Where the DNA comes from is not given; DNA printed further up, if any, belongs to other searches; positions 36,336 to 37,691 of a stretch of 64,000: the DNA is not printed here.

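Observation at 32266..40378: ThuA / twin-arginine-signal Gfo/Idh/MocA (ThuB-like) cassette coupled to a sugar ABC importer: candidate periplasmic 3-keto-glycoside (oxidative glycan processing) system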

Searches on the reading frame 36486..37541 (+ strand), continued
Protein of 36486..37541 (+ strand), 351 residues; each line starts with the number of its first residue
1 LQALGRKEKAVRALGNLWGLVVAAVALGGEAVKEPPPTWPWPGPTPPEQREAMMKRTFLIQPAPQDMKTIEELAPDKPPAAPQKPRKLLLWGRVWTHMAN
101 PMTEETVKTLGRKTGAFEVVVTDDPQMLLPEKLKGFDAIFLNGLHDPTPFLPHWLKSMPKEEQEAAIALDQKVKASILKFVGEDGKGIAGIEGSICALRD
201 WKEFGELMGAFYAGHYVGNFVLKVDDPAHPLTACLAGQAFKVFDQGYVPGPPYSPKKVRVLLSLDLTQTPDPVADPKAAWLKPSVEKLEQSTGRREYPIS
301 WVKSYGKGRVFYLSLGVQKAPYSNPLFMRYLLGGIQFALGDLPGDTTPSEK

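Call 62: search_protein_families(library=pfam, proteins=[L079:2656-3438:+, L014:7792-8550:+, L017:7524-8309:+, L055:6866-8347:+, L011:12344-13633:+, L085:6573-8147:+, L061:6545-9355:+, L073:4871-5833:+, L085:3317-5176:+, L049:10898-12085:+], max_evalue=0.001)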
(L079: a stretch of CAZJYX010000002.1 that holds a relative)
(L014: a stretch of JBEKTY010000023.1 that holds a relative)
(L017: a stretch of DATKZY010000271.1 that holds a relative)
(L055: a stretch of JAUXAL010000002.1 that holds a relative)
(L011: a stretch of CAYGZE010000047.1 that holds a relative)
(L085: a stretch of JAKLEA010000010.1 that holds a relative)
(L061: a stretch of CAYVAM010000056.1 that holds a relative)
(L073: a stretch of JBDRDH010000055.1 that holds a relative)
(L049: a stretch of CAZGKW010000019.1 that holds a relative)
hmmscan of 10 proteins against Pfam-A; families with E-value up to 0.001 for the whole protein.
L079:2656-3438:+ (260 aa): 1 family
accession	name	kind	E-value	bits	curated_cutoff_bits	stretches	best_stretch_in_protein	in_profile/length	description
PF22633.2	F5_F8_type_C_2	-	0.00015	22.7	27.8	1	130-200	3-69/91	NedA-like, galactose-binding domain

L014:7792-8550:+ (252 aa): 2 families
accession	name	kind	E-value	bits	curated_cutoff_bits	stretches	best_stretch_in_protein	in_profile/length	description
PF22633.2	F5_F8_type_C_2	-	1.2e-07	32.6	27.8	1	119-193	2-75/91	NedA-like, galactose-binding domain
PF00754.31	F5_F8_type_C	-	1.9e-05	25.2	28.2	1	104-242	2-127/127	F5/8 type C domain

L017:7524-8309:+ (261 aa): 2 families
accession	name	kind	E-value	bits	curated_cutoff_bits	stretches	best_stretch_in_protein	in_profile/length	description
PF22633.2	F5_F8_type_C_2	-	7.3e-08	33.4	27.8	1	128-203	2-76/91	NedA-like, galactose-binding domain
PF00754.31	F5_F8_type_C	-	1.2e-05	25.9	28.2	1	113-251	2-127/127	F5/8 type C domain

L055:6866-8347:+ (493 aa): 4 families
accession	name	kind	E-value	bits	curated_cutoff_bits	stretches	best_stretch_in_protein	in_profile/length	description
PF00884.28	Sulfatase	-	1.6e-46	159.5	25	1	59-379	1-301/301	Sulfatase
PF16347.10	SGSH_C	-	3.4e-21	76.4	29.3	1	325-477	1-149/154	N-sulphoglucosamine sulphohydrolase, C-terminal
PF01663.27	Phosphodiest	-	1.5e-09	38.3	23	0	83-129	19-66/342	Type I phosphodiesterase / nucleotide pyrophosphatase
PF02995.22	DUF229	-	0.00026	20.3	25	1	284-329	305-350/496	Protein of unknown function (DUF229)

L011:12344-13633:+ (429 aa): 3 families
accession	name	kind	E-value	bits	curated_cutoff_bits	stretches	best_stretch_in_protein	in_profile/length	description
PF13360.13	PQQ_2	-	2.8e-37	129.1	27.6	3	106-347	5-228/233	Outer membrane protein assembly factor BamB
PF13570.13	Beta-prop_ACSF4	-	1e-09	38.7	133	1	159-376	115-320/329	Beta-alanine-activating enzyme, beta-propeller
PF01011.28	PQQ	-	5.5e-07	29.1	26.7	0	134-179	44-90/595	Glucose/ethanol/alcohol dehydrogenase, beta-propeller domain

L085:6573-8147:+ (524 aa): 2 families
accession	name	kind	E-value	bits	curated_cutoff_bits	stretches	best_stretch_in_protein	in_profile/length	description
PF02366.24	PMT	-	3.3e-14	53.5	22.7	1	79-201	77-205/245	Dolichyl-phosphate-mannose-protein mannosyltransferase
PF13231.12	PMT_2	-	5.7e-11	43.3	26.1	1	82-201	19-138/160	Dolichyl-phosphate-mannose-protein mannosyltransferase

L061:6545-9355:+ (936 aa): 3 families
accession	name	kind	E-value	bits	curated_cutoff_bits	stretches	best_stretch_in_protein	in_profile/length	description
PF18582.6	HZS_alpha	-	8.8e-25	87.5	26.6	1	663-765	1-98/98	Hydrazine synthase alpha subunit middle domain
PF00754.31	F5_F8_type_C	-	9.7e-16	58.5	28.2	1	56-160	12-114/127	F5/8 type C domain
PF22633.2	F5_F8_type_C_2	-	3.4e-14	53.7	27.8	1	61-156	2-91/91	NedA-like, galactose-binding domain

L073:4871-5833:+ (320 aa): 1 family
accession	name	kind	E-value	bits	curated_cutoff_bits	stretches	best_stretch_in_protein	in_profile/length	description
PF02424.20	ApbE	-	8.3e-49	166.9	25.6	1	28-294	1-265/266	ApbE family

L085:3317-5176:+ (619 aa): 3 families
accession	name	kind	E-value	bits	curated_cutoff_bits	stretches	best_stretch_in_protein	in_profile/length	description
PF14522.11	Cytochrome_C7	-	5.8e-10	39.3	24.8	1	281-360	4-67/67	Cytochrome c7 and related cytochrome c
PF14537.11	Cytochrom_c3_2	-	2.5e-08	34.7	25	1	284-364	1-69/79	Cytochrome c3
PF22113.1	Mtrc-MtrF_II-IV_dom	-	7.3e-06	26.1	30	0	170-329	30-166/176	Outer membrane cytochrome MtrC/MtrF-like, domains II/IV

L049:10898-12085:+ (395 aa): 2 families
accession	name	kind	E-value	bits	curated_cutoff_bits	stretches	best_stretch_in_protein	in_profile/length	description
PF01408.29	GFO_IDH_MocA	-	2.9e-14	54.2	24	1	7-100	2-96/120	Oxidoreductase family, NAD-binding Rossmann fold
PF22725.1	GFO_IDH_MocA_C3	-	2.7e-07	31.1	27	1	163-281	11-109/124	GFO/IDH/MocA C-terminal domain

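Call 75: search_protein_families(library=ncbifam, proteins=[L051:8441-9781:+, L079:5999-7291:+, L069:3098-4495:+, L090:13131-14549:+, L042:10884-12239:+, L008:12342-13733:+], max_evalue=0.00001)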
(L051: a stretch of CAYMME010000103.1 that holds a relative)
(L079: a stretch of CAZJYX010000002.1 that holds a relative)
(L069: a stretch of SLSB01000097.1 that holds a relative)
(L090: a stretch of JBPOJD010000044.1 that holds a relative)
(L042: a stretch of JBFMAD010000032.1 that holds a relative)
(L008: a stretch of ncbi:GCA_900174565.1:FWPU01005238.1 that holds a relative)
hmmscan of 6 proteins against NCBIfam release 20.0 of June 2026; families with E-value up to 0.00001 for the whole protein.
L051:8441-9781:+ (446 aa): 9 families
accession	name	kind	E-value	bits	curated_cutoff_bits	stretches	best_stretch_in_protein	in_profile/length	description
NF058561.1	BT_2158_fam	equivalog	2.4e-43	148.5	750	1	17-294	1-257/487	glycoside 3-dehydrogenase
TIGR04380.1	myo_inos_iolG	equivalog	2.2e-23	82.6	355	1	56-219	2-153/330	inositol 2-dehydrogenase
NF052479.1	LevoglcsnDh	equivalog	5.3e-16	58.3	650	1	56-213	4-156/386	levoglucosan dehydrogenase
NF040723.1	UDP-GlcNAcDh_Arch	equivalog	1.6e-15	57.4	450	1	57-221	2-151/302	UDP-N-acetylglucosamine 3-dehydrogenase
NF052679.1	InsChiInosDhIolG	equivalog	1.8e-12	47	540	1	115-223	51-160/343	bifunctional inositol 2-dehydrogenase/D-chiro-inositol 1-dehydrogenase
NF041392.1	XylDh_Gfo6_Halo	equivalog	1.9e-12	46.6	350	1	107-220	59-172/350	D-xylose 1-dehydrogenase Gfo6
NF008607.0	PRK11579.1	subfamily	2.5e-12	46.4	330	1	112-214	46-148/346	oxidoreductase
NF007574.0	PRK10206.1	equivalog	4e-07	29.4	352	1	109-214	44-149/345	oxidoreductase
NF058563.1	BT_2159_fam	equivalog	1.4e-06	27.6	650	0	56-216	1-148/350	disaccharide 3-dehydrogenase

L079:5999-7291:+ (430 aa): 6 families
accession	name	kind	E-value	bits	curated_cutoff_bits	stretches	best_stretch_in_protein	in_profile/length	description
NF058561.1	BT_2158_fam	equivalog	2.9e-41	141.6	750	1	7-273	1-255/487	glycoside 3-dehydrogenase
NF052479.1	LevoglcsnDh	equivalog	6.8e-17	61.2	650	1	68-202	37-165/386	levoglucosan dehydrogenase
TIGR04380.1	myo_inos_iolG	equivalog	7.7e-17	61.2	355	1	45-198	5-152/330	inositol 2-dehydrogenase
NF040723.1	UDP-GlcNAcDh_Arch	equivalog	2.6e-12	46.9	450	1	45-197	4-147/302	UDP-N-acetylglucosamine 3-dehydrogenase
NF052679.1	InsChiInosDhIolG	equivalog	3.9e-10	39.3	540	1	45-197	6-154/343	bifunctional inositol 2-dehydrogenase/D-chiro-inositol 1-dehydrogenase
NF008607.0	PRK11579.1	subfamily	2e-06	27.1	330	0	93-169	52-128/346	oxidoreductase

L069:3098-4495:+ (465 aa): 9 families
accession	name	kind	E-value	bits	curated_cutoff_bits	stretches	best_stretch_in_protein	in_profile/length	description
NF058561.1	BT_2158_fam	equivalog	5.2e-44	150.6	750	1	35-317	1-259/487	glycoside 3-dehydrogenase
TIGR04380.1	myo_inos_iolG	equivalog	6e-27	94.4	355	1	74-240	2-153/330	inositol 2-dehydrogenase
NF052479.1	LevoglcsnDh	equivalog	2e-20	72.9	650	1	73-206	3-130/386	levoglucosan dehydrogenase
NF040723.1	UDP-GlcNAcDh_Arch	equivalog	1.1e-15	58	450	1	74-242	1-151/302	UDP-N-acetylglucosamine 3-dehydrogenase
NF052679.1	InsChiInosDhIolG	equivalog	1.1e-13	51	540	1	74-232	3-148/343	bifunctional inositol 2-dehydrogenase/D-chiro-inositol 1-dehydrogenase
NF041392.1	XylDh_Gfo6_Halo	equivalog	6.1e-13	48.3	350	1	114-235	50-166/350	D-xylose 1-dehydrogenase Gfo6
NF008607.0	PRK11579.1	subfamily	1.4e-09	37.4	330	1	72-236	3-149/346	oxidoreductase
NF007574.0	PRK10206.1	equivalog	5.2e-07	29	352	1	130-236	46-150/345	oxidoreductase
NF058563.1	BT_2159_fam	equivalog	1.4e-06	27.6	650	0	75-237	2-148/350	disaccharide 3-dehydrogenase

L090:13131-14549:+ (472 aa): 7 families
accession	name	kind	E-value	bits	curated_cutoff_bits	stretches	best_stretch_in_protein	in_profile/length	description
NF058561.1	BT_2158_fam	equivalog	2.6e-24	85.6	750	1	27-279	2-253/487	glycoside 3-dehydrogenase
TIGR04380.1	myo_inos_iolG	equivalog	2.6e-21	75.8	355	1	64-207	2-141/330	inositol 2-dehydrogenase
NF040723.1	UDP-GlcNAcDh_Arch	equivalog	1.3e-20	74.2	450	1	64-201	1-131/302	UDP-N-acetylglucosamine 3-dehydrogenase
NF052679.1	InsChiInosDhIolG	equivalog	7.6e-14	51.5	540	1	64-203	3-143/343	bifunctional inositol 2-dehydrogenase/D-chiro-inositol 1-dehydrogenase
NF041392.1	XylDh_Gfo6_Halo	equivalog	4e-11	42.3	350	1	62-238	15-188/350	D-xylose 1-dehydrogenase Gfo6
NF052479.1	LevoglcsnDh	equivalog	4.2e-11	42.1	650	1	94-219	39-160/386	levoglucosan dehydrogenase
NF008607.0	PRK11579.1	subfamily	1.4e-07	30.8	330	1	114-215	49-147/346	oxidoreductase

L042:10884-12239:+ (451 aa): 9 families
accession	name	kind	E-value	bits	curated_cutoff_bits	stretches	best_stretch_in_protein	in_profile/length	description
TIGR04380.1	myo_inos_iolG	equivalog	1.8e-28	99.4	355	1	47-194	2-144/330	inositol 2-dehydrogenase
NF058561.1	BT_2158_fam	equivalog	1.8e-25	89.5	750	1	13-261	1-251/487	glycoside 3-dehydrogenase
NF040723.1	UDP-GlcNAcDh_Arch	equivalog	6.8e-24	84.9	450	1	47-196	1-142/302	UDP-N-acetylglucosamine 3-dehydrogenase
NF052479.1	LevoglcsnDh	equivalog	1.2e-18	67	650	1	46-198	3-157/386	levoglucosan dehydrogenase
NF052679.1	InsChiInosDhIolG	equivalog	6.8e-17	61.5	540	1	47-191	3-145/343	bifunctional inositol 2-dehydrogenase/D-chiro-inositol 1-dehydrogenase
NF041392.1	XylDh_Gfo6_Halo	equivalog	8.9e-14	51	350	1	45-204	15-172/350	D-xylose 1-dehydrogenase Gfo6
NF008607.0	PRK11579.1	subfamily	2.8e-11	43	330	1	45-204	3-154/346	oxidoreductase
NF007574.0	PRK10206.1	equivalog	1.6e-06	27.5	352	1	99-195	52-146/345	oxidoreductase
NF058563.1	BT_2159_fam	equivalog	8.3e-06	25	650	0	48-170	2-119/350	disaccharide 3-dehydrogenase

L008:12342-13733:+ (463 aa): 9 families
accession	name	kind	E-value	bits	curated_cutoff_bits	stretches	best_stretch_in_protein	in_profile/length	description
NF058561.1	BT_2158_fam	equivalog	7e-87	292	750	1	13-452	12-438/487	glycoside 3-dehydrogenase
TIGR04380.1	myo_inos_iolG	equivalog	2.2e-21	76.1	355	1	35-183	2-150/330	inositol 2-dehydrogenase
NF052479.1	LevoglcsnDh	equivalog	5.1e-18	64.9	650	1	62-181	40-157/386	levoglucosan dehydrogenase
NF040723.1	UDP-GlcNAcDh_Arch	equivalog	6.4e-15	55.5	450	1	36-181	2-144/302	UDP-N-acetylglucosamine 3-dehydrogenase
NF041392.1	XylDh_Gfo6_Halo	equivalog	1.8e-12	46.7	350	1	62-186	40-171/350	D-xylose 1-dehydrogenase Gfo6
NF052679.1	InsChiInosDhIolG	equivalog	2.9e-11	43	540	1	56-155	26-125/343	bifunctional inositol 2-dehydrogenase/D-chiro-inositol 1-dehydrogenase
NF008607.0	PRK11579.1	subfamily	8.5e-10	38.1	330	1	57-182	26-149/346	oxidoreductase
NF007574.0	PRK10206.1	equivalog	1.7e-06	27.3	352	1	84-191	54-159/345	oxidoreductase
NF058563.1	BT_2159_fam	equivalog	2.4e-06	26.8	650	1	36-153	2-118/350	disaccharide 3-dehydrogenase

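Call 78: search_protein_families(library=pfam, alignment_id=A2, max_evalue=0.00001)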
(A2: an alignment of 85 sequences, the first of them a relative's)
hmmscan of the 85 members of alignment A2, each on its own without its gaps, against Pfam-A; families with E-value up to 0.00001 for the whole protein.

A. member 1, L006:11692-12399:+ (235 aa): 2 families
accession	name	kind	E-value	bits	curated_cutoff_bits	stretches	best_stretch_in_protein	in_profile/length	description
PF13563.12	2_5_RNA_ligase2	-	8.9e-36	123.7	27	1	64-215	1-150/152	2'-5' RNA ligase superfamily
PF02834.22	LigT_PEase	-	2.4e-07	31.3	23.3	0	83-139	30-87/87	LigT like Phosphoesterase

B. families by the number of members that match (of 85 scanned): 106 families (the first 25 are shown)
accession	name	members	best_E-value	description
PF01261.30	AP_endonuc_2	10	1.9e-42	Xylose isomerase-like TIM barrel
PF07719.23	TPR_2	2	9.2e-20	Tetratricopeptide repeat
PF04616.20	Glyco_hydro_43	2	1.3e-16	Glycosyl hydrolases family 43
PF13365.12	Trypsin_2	2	1.4e-16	Trypsin-like peptidase domain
PF00528.27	BPD_transp_1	2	1.5e-15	Binding-protein-dependent transport system inner membrane component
PF00224.27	PK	1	2.8e-114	Pyruvate kinase, barrel domain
PF03740.19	PdxJ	1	9.3e-96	Pyridoxal phosphate biosynthesis protein PdxJ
PF07944.18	Beta-AFase-like_GH127_cat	1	1.7e-86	Beta-L-arabinofuranosidase, GH127 catalytic domain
PF00977.27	His_biosynth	1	1.8e-79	Histidine biosynthesis protein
PF00346.24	Complex1_49kDa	1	1.9e-71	Respiratory-chain NADH dehydrogenase, 49 Kd subunit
PF00158.32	Sigma54_activat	1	7.8e-64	Sigma-54 interaction domain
PF04127.22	DFP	1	8.4e-61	DNA/pantothenate metabolism flavoprotein C-terminal domain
PF02826.25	2-Hacid_dh_C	1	1.3e-57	D-isomer specific 2-hydroxyacid dehydrogenase, NAD binding domain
PF00795.27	CN_hydrolase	1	1.6e-51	Carbon-nitrogen hydrolase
PF04041.19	Glyco_hydro_130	1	3.6e-50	beta-1,4-mannooligosaccharide phosphorylase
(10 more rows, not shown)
